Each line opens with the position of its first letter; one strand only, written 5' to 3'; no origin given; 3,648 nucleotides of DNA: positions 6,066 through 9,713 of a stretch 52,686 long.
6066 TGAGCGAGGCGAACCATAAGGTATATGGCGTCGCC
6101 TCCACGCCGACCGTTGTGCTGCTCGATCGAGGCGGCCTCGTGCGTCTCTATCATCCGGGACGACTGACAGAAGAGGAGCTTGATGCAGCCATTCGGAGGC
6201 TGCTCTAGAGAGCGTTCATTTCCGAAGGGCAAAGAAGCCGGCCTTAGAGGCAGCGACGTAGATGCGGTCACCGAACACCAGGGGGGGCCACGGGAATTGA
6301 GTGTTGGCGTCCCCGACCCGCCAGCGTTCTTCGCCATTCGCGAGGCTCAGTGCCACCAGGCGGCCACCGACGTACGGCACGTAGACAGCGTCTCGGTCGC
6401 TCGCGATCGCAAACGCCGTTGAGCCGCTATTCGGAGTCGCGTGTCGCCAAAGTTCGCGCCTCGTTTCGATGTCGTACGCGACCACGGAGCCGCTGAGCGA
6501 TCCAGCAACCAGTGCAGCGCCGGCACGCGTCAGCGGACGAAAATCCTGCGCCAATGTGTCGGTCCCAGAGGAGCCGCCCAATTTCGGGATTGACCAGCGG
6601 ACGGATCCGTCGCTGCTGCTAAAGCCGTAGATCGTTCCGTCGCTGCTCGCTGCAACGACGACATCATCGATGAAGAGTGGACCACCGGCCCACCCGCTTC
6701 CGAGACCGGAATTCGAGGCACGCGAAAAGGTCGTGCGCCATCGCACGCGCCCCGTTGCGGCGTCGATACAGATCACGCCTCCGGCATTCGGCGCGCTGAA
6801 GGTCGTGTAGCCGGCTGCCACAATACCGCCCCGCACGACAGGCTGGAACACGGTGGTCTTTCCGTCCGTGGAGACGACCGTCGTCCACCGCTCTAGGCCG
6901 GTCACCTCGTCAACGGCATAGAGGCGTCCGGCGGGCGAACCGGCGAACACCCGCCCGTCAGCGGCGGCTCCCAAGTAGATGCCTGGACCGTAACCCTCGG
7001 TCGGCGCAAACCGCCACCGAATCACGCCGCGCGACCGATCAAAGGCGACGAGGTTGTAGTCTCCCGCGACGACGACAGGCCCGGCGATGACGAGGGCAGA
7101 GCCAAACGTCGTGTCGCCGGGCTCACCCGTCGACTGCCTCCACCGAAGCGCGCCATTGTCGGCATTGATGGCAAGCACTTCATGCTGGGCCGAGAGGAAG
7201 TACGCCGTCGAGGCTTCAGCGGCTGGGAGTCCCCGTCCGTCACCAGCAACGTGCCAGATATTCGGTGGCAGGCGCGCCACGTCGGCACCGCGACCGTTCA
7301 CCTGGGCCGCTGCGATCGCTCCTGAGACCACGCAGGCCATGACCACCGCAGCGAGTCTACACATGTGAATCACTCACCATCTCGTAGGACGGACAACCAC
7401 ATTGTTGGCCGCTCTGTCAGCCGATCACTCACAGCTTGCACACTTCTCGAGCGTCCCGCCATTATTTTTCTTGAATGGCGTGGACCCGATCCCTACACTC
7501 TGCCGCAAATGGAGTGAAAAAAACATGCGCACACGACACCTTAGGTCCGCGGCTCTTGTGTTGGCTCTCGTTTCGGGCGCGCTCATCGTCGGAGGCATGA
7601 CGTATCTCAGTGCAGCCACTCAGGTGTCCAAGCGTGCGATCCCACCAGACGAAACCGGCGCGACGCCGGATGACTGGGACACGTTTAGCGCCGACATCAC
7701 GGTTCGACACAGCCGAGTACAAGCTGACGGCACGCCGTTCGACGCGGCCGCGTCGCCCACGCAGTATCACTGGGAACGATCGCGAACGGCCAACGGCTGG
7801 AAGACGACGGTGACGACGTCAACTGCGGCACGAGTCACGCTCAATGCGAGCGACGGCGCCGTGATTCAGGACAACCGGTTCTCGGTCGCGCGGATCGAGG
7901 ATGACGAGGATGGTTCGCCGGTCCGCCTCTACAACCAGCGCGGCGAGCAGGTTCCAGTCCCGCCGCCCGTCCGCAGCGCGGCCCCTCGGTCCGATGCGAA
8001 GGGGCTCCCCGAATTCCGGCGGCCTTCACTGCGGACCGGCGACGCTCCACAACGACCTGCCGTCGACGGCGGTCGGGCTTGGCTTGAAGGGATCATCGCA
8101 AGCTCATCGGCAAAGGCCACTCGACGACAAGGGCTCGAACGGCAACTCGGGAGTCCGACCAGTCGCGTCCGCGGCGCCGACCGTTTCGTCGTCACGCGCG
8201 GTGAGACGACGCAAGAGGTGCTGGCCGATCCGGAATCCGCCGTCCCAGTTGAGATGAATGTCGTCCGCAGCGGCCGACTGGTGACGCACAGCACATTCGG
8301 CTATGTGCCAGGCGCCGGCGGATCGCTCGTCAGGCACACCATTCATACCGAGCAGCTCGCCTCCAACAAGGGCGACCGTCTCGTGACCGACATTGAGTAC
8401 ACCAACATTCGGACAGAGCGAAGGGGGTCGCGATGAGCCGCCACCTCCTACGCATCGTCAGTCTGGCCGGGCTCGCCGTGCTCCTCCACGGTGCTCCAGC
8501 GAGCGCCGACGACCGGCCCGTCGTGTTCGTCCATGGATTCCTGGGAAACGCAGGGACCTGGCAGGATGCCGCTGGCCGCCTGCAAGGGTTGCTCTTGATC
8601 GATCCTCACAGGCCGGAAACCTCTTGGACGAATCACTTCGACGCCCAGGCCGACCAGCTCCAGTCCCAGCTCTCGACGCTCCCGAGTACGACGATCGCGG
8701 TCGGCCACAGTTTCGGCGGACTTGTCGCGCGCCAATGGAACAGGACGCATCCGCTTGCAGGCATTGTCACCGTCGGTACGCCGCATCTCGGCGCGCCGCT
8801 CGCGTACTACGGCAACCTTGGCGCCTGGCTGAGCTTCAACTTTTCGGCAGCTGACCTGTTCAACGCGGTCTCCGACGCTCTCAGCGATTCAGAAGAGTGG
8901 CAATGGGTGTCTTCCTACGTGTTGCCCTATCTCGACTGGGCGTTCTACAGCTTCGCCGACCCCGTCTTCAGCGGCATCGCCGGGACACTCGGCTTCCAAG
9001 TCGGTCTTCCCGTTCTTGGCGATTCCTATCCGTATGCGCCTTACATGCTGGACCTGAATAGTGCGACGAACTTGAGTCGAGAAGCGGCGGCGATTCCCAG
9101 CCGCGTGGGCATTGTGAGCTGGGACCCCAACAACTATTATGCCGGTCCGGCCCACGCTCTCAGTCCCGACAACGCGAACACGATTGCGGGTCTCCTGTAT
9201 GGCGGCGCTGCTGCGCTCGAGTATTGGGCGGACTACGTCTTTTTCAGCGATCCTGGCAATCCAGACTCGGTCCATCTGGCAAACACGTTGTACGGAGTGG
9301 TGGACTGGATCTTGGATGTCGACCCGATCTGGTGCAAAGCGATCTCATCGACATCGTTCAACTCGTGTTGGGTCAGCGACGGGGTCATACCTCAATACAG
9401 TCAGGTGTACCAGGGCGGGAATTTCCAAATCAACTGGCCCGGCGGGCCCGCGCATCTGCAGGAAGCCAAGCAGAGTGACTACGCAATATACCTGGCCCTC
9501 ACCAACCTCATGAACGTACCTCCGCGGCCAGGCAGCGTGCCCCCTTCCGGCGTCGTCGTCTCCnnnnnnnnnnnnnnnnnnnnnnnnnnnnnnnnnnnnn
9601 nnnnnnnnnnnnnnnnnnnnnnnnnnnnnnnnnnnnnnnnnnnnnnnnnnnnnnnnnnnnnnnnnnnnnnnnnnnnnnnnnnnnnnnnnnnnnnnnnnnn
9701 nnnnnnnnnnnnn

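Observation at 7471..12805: A lipase-like esterase and an S8 subtilase in one operon carry the same Cys/His-decorated FG-GAP propeller module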

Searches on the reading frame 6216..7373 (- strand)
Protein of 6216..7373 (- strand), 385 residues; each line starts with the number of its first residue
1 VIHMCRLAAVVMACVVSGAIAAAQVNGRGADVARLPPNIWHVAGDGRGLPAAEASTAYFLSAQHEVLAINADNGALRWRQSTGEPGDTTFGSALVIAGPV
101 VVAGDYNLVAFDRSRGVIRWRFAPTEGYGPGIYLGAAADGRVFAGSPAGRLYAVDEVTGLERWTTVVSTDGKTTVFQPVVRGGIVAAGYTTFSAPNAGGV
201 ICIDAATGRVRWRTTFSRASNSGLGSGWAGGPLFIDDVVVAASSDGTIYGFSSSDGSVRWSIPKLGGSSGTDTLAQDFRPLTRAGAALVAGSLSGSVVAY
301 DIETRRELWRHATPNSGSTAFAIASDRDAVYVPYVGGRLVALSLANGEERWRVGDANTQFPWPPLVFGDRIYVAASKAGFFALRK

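Call 3: search_protein_families(library=pfam, proteins=[window:6216-7373:-], max_evalue=0.01)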
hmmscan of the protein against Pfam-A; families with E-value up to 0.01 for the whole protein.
window:6216-7373:- (385 aa): 4 families
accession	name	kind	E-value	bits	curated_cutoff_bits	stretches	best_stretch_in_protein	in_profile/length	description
PF13360.13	PQQ_2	-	9.7e-38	130.6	27.6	3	178-314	23-147/233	Outer membrane protein assembly factor BamB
PF13570.13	Beta-prop_ACSF4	-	5.7e-19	69.1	133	2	56-262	21-210/329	Beta-alanine-activating enzyme, beta-propeller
PF01011.28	PQQ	-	2.2e-10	40.4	26.7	0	137-209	55-135/595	Glucose/ethanol/alcohol dehydrogenase, beta-propeller domain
PF23727.1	Beta-prop_FAM234A_B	-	0.0031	16.5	26.4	0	149-180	100-131/467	FAM234A/B beta-propeller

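Call 4: search_protein_families(library=ncbifam, proteins=[window:6216-7373:-], max_evalue=0.01)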
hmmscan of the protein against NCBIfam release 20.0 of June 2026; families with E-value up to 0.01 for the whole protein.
window:6216-7373:- (385 aa): 8 families
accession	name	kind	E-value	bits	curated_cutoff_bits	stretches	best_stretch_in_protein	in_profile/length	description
TIGR03300.1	assembly_YfgL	equivalog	3.8e-29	101.5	285.2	3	136-262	62-171/377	outer membrane protein assembly factor BamB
NF008351.0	PRK11138.1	equivalog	1.6e-19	69.7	423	1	137-352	67-281/394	outer membrane protein assembly factor BamB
NF053615.1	SerThrKinAfsKStmc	equivalog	4.6e-15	55.3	1300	2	50-187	660-789/809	protein serine/threonine kinase AfsK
TIGR03075.1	PQQ_enz_alc_DH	subfamily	4.6e-15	55.2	480.05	1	138-270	68-205/530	PQQ-dependent dehydrogenase, methanol/ethanol family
TIGR04528.1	acido_non_PQQ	subfamily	1.6e-14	53.6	650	3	57-123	394-460/493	acido-empty-quinoprotein group A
TIGR03074.1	PQQ_membr_DH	subfamily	6.1e-05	21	832.65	0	56-82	215-241/783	membrane-bound PQQ-dependent dehydrogenase, glucose/quinate/shikimate family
NF041516.1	PA2928_fam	subfamily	0.0001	21.8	70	0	200-302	71-171/376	PA2928 family protein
NF040673.1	PLuB_PQQ_rpt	exception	0.0084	15.1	250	0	297-353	269-325/395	PLuB system PQQ-binding repeat protein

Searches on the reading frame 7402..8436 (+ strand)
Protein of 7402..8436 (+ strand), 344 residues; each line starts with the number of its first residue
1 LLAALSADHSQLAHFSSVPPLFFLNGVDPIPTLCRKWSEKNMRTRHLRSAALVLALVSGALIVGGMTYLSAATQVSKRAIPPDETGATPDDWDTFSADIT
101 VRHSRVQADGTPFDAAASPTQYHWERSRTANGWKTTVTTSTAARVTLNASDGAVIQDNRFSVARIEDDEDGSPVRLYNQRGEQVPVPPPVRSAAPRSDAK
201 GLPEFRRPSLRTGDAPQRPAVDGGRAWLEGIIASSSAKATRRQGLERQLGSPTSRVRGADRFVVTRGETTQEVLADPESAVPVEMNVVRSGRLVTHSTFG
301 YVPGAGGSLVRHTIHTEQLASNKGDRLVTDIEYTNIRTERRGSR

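Call 3: search_protein_families(library=pfam, proteins=[window:7402-8436:+], max_evalue=0.01)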
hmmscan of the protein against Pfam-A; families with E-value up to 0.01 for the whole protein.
window:7402-8436:+ (344 aa): 0 families

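Call 4: search_protein_families(library=ncbifam, proteins=[window:7402-8436:+], max_evalue=0.01)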
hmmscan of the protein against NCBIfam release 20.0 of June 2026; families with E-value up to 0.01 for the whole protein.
window:7402-8436:+ (344 aa): 0 families

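Call 25: find_homologous_proteins(query=window:7525-8433:+, max_evalue=0.001)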
Query window:7525-8433:+ (303 aa): 64 proteins with E <= 0.001 among 6399 candidates.
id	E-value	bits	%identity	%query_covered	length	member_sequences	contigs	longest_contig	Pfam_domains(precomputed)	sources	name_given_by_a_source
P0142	2.7e-193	659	100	100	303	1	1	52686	-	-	-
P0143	2.2e-66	242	50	85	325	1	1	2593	-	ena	-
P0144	3.1e-62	229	46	83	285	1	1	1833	-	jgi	jgi:hypothetical protein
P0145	3.3e-62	228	45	99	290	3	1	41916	-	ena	-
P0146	5.6e-62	228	43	92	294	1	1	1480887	-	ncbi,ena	-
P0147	1.4e-61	226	43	93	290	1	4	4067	-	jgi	jgi:hypothetical protein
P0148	1.7e-61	226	44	93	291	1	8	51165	-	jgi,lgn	jgi:hypothetical protein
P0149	1.0e-60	224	43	92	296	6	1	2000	-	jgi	jgi:hypothetical protein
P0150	2.4e-60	222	43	93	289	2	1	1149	-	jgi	jgi:hypothetical protein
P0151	2.5e-60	222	46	85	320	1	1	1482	-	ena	-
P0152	9.3e-59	217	45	83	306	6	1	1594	-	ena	-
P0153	1.3e-58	217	44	84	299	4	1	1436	-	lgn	-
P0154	1.8e-58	216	45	83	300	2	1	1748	-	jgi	jgi:hypothetical protein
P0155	2.6e-58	216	44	83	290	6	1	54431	-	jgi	jgi:hypothetical protein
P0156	6.7e-58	214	43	83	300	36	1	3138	-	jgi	jgi:hypothetical protein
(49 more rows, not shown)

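Call 26: find_encoding_contigs(protein=P0146, flank=8000, max_places=2)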
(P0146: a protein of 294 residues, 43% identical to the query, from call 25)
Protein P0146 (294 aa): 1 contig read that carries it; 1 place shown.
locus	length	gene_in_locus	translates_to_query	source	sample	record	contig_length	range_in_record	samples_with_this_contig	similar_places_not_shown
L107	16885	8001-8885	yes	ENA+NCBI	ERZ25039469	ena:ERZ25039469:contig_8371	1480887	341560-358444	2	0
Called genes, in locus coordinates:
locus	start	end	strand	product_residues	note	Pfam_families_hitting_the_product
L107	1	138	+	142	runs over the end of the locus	PF19649:DUF6152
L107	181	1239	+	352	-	-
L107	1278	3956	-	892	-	PF12704:MacB_PCD, PF02687:FtsX, PF12704:MacB_PCD, PF02687:FtsX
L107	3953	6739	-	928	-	PF12704:MacB_PCD, PF02687:FtsX, PF12704:MacB_PCD, PF02687:FtsX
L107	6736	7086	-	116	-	PF03551:PadR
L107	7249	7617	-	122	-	PF19649:DUF6152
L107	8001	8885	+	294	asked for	-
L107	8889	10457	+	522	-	PF25490:DUF7910 (faint)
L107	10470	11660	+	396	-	PF01011:PQQ (faint), PF13570:Beta-prop_ACSF4, PF13360:PQQ_2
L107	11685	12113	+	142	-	-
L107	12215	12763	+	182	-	-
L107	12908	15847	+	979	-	PF00675:Peptidase_M16, PF05193:Peptidase_M16_C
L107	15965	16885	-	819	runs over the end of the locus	PF00696:AA_kinase, PF01842:ACT (weak), PF22468:ACT_9, PF01842:ACT, PF13840:ACT_7, PF22468:ACT_9, PF03447:NAD_binding_3, PF00742:Homoserine_dh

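Call 27: find_encoding_contigs(protein=P0148, flank=8000, max_places=2)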
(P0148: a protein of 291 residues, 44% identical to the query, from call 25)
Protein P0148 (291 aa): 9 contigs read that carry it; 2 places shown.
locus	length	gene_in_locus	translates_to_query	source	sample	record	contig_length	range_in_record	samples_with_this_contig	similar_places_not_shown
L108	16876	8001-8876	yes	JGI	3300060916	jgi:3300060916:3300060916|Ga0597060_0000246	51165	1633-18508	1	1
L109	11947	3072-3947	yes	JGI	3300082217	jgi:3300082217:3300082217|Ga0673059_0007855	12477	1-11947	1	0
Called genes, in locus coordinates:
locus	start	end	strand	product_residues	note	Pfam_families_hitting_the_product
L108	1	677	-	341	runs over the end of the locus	-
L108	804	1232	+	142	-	PF19649:DUF6152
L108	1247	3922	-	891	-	PF12704:MacB_PCD, PF02687:FtsX, PF12704:MacB_PCD, PF02687:FtsX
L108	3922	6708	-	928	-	PF12704:MacB_PCD, PF02687:FtsX, PF12704:MacB_PCD, PF02687:FtsX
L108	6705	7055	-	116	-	PF03551:PadR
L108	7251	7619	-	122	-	PF19649:DUF6152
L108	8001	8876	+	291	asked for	-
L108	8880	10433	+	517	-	PF25490:DUF7910 (faint)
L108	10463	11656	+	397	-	PF01011:PQQ (faint), PF13570:Beta-prop_ACSF4, PF25293:Beta-prop_EMC1_N (faint), PF13360:PQQ_2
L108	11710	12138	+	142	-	-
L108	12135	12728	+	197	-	-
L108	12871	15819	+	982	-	PF00675:Peptidase_M16, PF05193:Peptidase_M16_C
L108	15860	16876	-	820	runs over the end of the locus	PF00696:AA_kinase, PF01842:ACT (weak), PF22468:ACT_9, PF01842:ACT, PF13840:ACT_7, PF22468:ACT_9, PF03447:NAD_binding_3, PF00742:Homoserine_dh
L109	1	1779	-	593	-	?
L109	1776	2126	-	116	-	PF03551:PadR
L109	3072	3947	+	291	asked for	-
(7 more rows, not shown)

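Call 66: search_solved_structures(query=A4, max_evalue=10)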
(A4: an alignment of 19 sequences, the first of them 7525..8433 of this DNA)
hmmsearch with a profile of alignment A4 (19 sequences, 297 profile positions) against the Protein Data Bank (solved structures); distinct sequences matched with E-value up to 10: 1.
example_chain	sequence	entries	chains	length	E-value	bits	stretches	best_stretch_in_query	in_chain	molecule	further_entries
6d0t_A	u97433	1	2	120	0.58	12.5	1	50-101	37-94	BB1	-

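Call 67: search_protein_families(library=pfam, alignment_id=A4, max_evalue=1)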
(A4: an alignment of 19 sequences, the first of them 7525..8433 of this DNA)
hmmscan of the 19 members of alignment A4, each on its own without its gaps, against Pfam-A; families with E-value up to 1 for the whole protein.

A. member 1, window:7525-8433:+ (303 aa): 0 families

B. families by the number of members that match (of 19 scanned): 6 families
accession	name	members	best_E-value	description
PF14539.12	DUF4442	1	0.017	Domain of unknown function (DUF4442)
PF15309.11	ALMS_motif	1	0.074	ALMS motif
PF04149.17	DUF397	1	0.078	Domain of unknown function (DUF397)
PF11763.13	DIPSY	1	0.32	Cell-wall adhesin ligand-binding C-terminal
PF21458.3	SelB-wing_1_3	1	0.32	Selenocysteine-specific elongation factor, winged helix 1/3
PF12266.13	DUF3613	1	0.51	Protein of unknown function (DUF3613)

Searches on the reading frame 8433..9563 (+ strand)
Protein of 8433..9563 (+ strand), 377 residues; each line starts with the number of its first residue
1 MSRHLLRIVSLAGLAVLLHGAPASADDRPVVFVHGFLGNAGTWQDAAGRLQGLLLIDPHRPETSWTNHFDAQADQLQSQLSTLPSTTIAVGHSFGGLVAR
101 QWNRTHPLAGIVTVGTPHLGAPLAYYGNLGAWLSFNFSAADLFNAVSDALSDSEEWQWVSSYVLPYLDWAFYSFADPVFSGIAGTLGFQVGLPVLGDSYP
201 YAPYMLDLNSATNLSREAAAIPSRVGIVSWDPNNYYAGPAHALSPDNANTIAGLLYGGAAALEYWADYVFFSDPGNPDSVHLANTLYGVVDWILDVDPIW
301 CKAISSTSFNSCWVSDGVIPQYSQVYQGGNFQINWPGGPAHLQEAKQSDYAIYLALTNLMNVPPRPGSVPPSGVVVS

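Call 22: find_homologous_proteins(query=window:8433-9563:+, max_evalue=0.001)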
Query window:8433-9563:+ (377 aa): 21 proteins with E <= 0.001 among 8000 candidates.
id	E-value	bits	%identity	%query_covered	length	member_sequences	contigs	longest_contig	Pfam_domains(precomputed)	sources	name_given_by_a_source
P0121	1.2e-79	286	45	94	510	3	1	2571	PF25490.1,PF07819.20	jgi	jgi:pimeloyl-ACP methyl ester carboxylesterase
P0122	8.2e-78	280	41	96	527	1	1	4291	PF01453.31,PF07819.20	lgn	-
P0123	1.4e-72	263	39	91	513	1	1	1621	-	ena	-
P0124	9.9e-71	257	39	97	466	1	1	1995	PF03995.19,PF07819.20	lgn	-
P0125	8.3e-69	251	39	99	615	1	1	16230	-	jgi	jgi:pimeloyl-ACP methyl ester carboxylesterase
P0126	2.4e-67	246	41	95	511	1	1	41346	PF01453.31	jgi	jgi:predicted alpha/beta hydrolase family esterase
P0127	9.0e-65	237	39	98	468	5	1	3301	PF03995.19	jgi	jgi:pimeloyl-ACP methyl ester carboxylesterase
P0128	3.8e-63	232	38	97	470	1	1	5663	PF08964.16,PF03995.19,PF07819.20,PF24096.3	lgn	-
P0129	6.4e-62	228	38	97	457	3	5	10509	PF03995.19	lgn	-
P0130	2.8e-58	216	41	96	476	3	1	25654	-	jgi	jgi:pimeloyl-ACP methyl ester carboxylesterase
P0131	7.2e-58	215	40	96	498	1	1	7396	PF01453.31,PF07819.20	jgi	jgi:hypothetical protein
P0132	1.0e-56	211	41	90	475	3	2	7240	PF07819.20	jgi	jgi:pimeloyl-ACP methyl ester carboxylesterase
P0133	6.7e-56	208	41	93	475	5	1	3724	PF07819.20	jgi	jgi:pimeloyl-ACP methyl ester carboxylesterase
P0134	3.0e-55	206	36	92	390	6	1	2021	PF07819.20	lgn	-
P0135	3.2e-51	193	38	91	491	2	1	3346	-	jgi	-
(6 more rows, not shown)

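Call 68: find_encoding_contigs(protein=P0126, flank=6000, max_places=1)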
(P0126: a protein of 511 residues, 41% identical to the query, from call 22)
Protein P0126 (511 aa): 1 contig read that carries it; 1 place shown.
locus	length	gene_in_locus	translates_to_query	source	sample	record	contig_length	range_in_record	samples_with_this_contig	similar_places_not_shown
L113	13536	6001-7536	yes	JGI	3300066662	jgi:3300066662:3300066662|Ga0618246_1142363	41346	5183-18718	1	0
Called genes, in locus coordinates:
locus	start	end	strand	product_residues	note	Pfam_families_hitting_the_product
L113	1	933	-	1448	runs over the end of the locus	PF00270:DEAD, PF04851:ResIII (weak), PF00271:Helicase_C, PF19306:WHD_Lhr, PF08494:DEAD_assoc, PF23235:WHD_3rd_Lhr, PF23234:WHD_4th_Lhr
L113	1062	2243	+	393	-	PF08495:FIST, PF10442:FIST_C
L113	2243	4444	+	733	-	PF00989:PAS (weak), PF08448:PAS_4, PF13426:PAS_9, PF00512:HisKA, PF02518:HATPase_c, PF00072:Response_reg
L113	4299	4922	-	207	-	-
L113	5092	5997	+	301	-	-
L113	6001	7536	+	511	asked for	PF01453:B_lectin (faint)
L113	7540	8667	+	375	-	PF13360:PQQ_2, PF01011:PQQ (faint), PF13570:Beta-prop_ACSF4 (weak), PF13360:PQQ_2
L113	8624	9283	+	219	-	-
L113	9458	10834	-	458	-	PF13091:PLDc_2, PF00614:PLDc (faint), PF13091:PLDc_2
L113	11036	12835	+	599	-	PF01594:AI-2E_transport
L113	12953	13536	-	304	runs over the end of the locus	PF02826:2-Hacid_dh_C (weak), PF03446:NAD_binding_2, PF03807:F420_oxidored (weak), PF14833:NAD_binding_11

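Call 69: find_encoding_contigs(protein=P0125, flank=6000, max_places=1)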
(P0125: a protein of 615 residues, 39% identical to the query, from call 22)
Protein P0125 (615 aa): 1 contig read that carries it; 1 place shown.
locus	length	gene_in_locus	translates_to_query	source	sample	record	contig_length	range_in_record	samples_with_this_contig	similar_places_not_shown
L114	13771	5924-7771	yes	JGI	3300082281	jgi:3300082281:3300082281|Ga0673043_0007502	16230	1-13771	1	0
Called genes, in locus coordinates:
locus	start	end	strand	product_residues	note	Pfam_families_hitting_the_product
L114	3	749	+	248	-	?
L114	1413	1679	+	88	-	-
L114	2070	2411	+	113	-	PF14520:HHH_5 (faint), PF12836:HHH_3, PF00633:HHH (weak), PF14579:HHH_6 (faint)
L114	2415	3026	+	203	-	PF12019:GspH (faint)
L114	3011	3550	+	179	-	PF07238:PilZ (weak)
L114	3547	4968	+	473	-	PF00158:Sigma54_activat, PF01078:Mg_chelatase (faint), PF14532:Sigma54_activ_2, PF00004:AAA (faint), PF25601:AAA_lid_14, PF02954:HTH_8 (weak)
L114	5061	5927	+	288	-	-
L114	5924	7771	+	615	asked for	-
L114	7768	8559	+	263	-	PF13462:Thioredoxin_4, PF01323:DSBA (weak)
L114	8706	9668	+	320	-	PF01011:PQQ (faint), PF13360:PQQ_2, PF13570:Beta-prop_ACSF4, PF13360:PQQ_2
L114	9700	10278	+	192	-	-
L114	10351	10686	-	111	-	PF03779:SPW (weak)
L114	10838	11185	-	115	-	-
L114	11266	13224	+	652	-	-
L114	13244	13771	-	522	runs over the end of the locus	PF07519:Tannase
